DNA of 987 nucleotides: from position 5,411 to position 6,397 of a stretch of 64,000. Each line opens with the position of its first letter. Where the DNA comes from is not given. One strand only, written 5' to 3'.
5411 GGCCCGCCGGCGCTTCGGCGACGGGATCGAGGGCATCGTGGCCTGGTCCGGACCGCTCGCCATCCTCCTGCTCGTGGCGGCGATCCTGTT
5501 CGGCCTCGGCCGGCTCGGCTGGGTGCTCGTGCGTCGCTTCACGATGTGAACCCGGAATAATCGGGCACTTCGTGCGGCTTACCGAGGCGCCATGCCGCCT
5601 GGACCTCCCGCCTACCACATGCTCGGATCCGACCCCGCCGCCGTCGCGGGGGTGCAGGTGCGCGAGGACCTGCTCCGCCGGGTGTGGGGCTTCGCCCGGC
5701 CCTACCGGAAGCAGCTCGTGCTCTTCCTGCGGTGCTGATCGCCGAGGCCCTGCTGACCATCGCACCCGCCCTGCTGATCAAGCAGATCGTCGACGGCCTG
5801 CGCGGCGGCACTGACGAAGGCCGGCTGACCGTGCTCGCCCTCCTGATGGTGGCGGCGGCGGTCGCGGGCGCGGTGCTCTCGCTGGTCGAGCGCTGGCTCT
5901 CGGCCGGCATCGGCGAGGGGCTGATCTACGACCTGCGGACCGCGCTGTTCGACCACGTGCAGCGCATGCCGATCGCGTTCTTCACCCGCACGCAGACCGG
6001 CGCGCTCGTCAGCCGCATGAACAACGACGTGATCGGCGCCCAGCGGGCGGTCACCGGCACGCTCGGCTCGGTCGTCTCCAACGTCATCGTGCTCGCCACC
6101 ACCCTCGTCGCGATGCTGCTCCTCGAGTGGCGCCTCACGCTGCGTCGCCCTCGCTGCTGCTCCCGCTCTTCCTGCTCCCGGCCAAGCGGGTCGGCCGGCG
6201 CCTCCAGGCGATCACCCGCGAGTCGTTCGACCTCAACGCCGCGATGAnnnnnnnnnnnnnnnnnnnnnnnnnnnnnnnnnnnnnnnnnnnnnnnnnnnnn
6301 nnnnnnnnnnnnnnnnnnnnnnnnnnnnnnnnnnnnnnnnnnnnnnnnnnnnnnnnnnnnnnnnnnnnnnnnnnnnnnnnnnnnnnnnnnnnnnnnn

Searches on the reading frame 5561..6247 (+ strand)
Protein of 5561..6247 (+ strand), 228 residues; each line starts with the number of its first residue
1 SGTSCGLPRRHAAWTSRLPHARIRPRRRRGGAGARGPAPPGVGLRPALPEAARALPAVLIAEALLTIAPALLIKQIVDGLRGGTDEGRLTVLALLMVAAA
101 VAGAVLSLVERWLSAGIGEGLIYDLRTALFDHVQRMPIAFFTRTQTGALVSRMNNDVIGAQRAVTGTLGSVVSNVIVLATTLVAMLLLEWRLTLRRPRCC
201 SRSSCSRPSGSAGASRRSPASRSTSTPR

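Call 38: search_protein_families(library=pfam, proteins=[window:5561-6247:+], max_evalue=0.001)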
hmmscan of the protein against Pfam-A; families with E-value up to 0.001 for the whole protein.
window:5561-6247:+ (228 aa): 1 family
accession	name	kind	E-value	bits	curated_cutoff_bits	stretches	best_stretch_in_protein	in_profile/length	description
PF00664.28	ABC_membrane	-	1.2e-22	81.4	28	1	59-194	8-145/274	ABC transporter transmembrane region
